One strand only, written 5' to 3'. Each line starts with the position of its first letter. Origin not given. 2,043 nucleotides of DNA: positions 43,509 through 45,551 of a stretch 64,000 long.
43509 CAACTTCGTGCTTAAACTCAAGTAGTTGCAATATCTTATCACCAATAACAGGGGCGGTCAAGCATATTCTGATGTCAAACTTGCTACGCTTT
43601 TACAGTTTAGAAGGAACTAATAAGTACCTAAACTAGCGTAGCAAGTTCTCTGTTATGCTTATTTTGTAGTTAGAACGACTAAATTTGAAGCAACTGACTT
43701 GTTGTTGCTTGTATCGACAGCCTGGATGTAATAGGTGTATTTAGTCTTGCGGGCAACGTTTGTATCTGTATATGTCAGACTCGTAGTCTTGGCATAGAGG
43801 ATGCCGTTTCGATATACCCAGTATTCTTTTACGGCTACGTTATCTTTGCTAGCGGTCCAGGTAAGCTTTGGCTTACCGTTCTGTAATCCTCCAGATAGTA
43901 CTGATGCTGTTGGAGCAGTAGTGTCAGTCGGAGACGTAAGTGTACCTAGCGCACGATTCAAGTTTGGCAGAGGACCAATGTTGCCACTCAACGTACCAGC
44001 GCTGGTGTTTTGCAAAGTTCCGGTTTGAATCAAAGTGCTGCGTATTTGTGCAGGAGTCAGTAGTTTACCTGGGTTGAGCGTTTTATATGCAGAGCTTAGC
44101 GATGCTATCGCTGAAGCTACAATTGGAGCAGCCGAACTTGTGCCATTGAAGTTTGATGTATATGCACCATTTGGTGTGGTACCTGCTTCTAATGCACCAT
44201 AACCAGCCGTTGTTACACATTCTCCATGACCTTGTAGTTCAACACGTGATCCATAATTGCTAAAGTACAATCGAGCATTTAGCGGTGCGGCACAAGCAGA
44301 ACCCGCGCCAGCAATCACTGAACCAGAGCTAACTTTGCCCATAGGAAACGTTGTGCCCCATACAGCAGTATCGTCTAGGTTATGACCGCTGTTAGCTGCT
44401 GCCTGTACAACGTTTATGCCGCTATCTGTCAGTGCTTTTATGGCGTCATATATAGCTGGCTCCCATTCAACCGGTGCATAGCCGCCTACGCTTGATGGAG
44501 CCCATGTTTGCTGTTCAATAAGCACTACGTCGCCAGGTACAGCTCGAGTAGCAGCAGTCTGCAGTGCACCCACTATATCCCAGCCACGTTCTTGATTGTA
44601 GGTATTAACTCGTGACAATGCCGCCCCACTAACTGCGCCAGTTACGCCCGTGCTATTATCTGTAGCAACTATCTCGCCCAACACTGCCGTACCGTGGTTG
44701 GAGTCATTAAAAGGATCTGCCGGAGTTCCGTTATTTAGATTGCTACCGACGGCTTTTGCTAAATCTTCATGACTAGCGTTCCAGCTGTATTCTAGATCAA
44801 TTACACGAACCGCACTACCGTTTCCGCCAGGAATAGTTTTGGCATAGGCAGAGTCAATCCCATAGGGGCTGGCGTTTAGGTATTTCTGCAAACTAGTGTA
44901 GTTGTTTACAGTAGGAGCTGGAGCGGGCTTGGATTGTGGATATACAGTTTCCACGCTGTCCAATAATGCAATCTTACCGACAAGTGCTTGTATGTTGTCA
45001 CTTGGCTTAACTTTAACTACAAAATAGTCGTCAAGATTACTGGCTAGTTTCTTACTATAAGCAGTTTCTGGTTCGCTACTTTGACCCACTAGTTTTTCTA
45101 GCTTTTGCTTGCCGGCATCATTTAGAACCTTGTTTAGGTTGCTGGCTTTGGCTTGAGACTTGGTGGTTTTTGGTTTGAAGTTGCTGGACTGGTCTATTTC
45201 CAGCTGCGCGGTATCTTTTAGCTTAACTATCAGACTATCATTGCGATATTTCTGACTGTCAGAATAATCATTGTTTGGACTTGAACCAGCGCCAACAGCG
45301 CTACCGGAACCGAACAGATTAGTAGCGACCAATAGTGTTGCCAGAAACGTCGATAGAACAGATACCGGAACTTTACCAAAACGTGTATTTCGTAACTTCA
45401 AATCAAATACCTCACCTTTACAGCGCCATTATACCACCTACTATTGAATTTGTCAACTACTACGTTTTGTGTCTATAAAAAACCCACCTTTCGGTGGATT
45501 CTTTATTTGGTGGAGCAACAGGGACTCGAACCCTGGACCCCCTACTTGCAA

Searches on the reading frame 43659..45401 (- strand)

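Call 8: search_protein_families(library=pfam, proteins=[window:43659-45401:-])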
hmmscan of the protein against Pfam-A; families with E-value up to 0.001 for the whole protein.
window:43659-45401:- (580 aa): 1 family
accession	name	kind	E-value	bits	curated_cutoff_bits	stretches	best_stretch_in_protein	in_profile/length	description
PF00082.27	Peptidase_S8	-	2.1e-17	63.8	21.8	1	201-461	9-273/288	Subtilase family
